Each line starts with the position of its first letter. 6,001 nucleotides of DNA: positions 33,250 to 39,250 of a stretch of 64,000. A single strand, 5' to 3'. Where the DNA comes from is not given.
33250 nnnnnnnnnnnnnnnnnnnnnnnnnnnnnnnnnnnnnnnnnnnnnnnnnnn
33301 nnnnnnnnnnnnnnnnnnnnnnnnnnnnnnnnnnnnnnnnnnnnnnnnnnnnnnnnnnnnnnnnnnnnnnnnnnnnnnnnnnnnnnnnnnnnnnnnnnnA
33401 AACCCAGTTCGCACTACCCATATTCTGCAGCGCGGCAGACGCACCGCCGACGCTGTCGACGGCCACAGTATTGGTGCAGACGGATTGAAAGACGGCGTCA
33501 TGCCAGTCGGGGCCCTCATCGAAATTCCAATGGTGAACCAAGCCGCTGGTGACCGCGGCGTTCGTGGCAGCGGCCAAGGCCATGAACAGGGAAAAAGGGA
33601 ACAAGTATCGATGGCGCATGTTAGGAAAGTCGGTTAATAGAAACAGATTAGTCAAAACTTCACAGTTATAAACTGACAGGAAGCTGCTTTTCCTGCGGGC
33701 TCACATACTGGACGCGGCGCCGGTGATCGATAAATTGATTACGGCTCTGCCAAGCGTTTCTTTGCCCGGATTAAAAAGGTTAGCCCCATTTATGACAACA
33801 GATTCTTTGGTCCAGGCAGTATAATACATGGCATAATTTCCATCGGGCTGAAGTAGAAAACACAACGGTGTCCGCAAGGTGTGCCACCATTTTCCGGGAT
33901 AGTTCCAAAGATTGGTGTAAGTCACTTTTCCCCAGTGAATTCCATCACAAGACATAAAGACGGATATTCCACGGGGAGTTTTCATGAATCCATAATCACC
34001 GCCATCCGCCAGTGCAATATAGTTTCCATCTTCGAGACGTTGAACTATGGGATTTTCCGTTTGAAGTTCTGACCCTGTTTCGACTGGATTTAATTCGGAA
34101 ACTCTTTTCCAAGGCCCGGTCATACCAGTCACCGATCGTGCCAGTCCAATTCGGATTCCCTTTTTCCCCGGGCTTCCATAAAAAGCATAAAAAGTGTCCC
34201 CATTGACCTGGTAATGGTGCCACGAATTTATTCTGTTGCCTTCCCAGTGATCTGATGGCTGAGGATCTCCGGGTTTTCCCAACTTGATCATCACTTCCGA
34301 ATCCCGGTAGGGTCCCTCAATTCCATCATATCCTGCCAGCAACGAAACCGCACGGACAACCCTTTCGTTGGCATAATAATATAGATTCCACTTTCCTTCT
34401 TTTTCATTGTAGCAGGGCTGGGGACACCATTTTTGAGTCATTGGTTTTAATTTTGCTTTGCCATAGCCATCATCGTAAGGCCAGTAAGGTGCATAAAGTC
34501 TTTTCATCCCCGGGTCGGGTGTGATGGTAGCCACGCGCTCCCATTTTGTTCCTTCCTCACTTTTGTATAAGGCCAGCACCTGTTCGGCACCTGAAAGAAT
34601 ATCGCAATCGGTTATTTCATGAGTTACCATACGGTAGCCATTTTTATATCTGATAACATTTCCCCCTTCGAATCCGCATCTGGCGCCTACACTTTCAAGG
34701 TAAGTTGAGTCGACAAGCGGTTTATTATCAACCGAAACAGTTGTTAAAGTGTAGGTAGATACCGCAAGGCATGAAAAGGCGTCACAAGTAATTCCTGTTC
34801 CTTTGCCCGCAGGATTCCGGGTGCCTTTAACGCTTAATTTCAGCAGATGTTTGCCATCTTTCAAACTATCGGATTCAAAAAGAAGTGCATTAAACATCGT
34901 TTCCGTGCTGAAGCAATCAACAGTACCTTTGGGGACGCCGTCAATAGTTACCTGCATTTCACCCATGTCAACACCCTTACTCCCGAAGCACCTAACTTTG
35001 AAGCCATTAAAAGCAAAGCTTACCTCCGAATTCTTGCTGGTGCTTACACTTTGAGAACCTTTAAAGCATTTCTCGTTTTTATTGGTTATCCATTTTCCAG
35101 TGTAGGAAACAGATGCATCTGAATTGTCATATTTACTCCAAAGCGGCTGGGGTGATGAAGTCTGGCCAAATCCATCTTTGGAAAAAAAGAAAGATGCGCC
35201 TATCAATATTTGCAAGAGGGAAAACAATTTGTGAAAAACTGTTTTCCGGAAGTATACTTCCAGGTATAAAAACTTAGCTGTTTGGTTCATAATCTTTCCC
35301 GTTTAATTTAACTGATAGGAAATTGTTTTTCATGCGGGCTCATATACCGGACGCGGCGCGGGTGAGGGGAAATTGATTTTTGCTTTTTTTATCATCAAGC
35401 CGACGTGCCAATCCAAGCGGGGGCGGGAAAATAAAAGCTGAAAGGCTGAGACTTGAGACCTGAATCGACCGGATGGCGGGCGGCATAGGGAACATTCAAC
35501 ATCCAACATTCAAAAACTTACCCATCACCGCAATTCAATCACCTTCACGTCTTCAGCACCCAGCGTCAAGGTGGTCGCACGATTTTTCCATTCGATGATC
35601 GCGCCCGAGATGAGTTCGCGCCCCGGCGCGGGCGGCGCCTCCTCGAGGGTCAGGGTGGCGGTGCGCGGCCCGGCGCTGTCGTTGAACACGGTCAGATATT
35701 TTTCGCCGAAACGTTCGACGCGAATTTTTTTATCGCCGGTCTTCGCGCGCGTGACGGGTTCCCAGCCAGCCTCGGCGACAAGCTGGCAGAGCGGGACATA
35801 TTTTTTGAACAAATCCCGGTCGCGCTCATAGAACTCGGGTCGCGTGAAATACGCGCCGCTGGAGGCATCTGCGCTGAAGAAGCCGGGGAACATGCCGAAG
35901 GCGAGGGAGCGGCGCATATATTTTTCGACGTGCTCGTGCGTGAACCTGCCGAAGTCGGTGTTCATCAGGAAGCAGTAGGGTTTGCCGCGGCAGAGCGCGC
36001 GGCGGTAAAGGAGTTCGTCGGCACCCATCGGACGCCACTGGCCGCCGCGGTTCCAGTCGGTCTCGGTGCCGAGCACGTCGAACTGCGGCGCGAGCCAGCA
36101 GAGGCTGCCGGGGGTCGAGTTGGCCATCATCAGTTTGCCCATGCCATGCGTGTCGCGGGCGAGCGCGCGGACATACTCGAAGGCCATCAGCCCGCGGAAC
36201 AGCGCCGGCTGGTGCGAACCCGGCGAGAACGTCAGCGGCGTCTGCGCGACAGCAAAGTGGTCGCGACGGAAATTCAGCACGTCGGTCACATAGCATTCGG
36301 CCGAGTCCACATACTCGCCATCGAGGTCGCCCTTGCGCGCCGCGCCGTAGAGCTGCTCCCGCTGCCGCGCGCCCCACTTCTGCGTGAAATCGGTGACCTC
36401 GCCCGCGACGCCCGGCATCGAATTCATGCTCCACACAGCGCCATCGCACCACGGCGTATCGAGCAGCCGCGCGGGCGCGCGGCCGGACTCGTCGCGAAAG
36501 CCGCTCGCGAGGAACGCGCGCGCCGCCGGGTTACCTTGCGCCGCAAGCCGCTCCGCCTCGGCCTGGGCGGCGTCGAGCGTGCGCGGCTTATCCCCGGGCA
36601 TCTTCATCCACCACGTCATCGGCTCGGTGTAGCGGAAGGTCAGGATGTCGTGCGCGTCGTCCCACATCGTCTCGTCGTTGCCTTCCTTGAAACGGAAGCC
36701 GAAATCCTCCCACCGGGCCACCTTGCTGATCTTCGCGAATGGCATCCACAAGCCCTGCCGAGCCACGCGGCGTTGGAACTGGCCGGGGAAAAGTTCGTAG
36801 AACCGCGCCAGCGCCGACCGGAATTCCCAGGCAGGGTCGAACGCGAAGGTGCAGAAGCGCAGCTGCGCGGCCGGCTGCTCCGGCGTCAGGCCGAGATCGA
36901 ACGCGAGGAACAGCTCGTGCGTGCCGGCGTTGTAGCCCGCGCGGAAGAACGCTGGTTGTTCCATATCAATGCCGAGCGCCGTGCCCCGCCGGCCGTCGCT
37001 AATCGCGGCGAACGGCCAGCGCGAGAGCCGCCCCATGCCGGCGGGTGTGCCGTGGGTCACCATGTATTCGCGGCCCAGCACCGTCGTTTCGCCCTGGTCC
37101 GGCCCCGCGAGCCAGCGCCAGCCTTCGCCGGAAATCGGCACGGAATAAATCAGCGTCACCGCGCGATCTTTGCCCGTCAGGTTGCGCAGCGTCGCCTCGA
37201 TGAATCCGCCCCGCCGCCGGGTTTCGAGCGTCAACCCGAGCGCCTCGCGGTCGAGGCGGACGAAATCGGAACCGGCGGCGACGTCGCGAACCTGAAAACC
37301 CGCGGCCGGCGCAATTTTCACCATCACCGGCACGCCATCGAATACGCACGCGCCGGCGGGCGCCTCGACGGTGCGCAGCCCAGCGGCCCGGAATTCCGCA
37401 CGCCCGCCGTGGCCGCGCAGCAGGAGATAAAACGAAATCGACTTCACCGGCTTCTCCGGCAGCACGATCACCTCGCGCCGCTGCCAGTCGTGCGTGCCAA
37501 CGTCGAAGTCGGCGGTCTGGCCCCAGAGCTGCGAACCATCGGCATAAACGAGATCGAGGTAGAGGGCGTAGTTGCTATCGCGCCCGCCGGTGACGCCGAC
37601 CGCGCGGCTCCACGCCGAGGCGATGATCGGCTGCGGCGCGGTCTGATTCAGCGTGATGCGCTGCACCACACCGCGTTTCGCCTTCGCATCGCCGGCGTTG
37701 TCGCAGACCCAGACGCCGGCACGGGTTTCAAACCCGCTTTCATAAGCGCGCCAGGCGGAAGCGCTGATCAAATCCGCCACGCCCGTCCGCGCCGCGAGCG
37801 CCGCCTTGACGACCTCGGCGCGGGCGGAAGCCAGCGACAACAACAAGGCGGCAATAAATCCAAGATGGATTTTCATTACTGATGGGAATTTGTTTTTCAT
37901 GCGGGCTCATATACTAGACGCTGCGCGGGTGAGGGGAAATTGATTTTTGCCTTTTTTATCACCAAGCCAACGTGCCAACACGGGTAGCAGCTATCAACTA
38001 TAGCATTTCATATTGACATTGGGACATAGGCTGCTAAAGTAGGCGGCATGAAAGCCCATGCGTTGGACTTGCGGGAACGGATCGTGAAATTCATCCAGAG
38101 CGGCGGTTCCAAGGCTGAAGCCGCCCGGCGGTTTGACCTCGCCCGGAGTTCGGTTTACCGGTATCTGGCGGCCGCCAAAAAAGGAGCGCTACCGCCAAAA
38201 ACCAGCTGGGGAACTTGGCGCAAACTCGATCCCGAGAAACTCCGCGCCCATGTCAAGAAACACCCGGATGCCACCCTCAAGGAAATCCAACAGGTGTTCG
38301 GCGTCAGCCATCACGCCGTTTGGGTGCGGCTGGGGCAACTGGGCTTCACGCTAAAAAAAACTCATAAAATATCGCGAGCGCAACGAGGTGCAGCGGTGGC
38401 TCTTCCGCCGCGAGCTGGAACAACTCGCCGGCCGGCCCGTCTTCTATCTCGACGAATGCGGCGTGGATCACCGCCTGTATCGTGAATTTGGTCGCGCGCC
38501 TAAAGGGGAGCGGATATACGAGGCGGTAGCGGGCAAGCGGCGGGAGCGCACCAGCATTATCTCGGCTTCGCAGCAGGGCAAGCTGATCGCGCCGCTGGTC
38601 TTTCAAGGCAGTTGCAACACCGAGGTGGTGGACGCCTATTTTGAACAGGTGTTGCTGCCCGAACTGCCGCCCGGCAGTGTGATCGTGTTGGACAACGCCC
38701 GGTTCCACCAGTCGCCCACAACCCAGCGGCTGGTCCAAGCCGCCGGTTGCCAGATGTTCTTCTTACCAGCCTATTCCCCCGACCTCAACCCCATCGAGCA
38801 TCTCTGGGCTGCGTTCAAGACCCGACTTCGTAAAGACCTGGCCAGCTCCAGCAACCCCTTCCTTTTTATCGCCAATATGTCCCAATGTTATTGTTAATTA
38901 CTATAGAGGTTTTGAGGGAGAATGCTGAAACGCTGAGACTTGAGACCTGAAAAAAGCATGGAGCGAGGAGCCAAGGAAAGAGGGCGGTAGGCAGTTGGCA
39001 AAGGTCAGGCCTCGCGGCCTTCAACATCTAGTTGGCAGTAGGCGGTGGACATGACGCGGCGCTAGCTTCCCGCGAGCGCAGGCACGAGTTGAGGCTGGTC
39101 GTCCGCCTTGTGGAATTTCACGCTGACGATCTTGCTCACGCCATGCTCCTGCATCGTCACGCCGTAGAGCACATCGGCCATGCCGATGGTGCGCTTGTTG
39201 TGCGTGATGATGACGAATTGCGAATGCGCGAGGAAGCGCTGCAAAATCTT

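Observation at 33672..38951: Conserved upstream element present before three consecutive secreted-protein genes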

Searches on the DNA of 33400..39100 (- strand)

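Call 40: search_rna_families(source=window, start=33400, end=39100, threshold=evalue, max_evalue=5)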
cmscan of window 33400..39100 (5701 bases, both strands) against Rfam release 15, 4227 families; matches with E-value up to 5: 1.
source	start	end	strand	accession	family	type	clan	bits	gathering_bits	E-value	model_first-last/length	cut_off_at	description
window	33693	33776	+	RF00081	ArcZ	Gene; sRNA;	-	18.7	66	1.5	1-106/106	no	ArcZ RNA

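Call 78: search_dna_similar(query=window:35305-35470:-, collection=plasmids, mode=distant, max_evalue=0.001, max_rows=5)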
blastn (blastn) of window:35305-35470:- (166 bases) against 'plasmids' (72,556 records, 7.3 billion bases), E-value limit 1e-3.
No match.
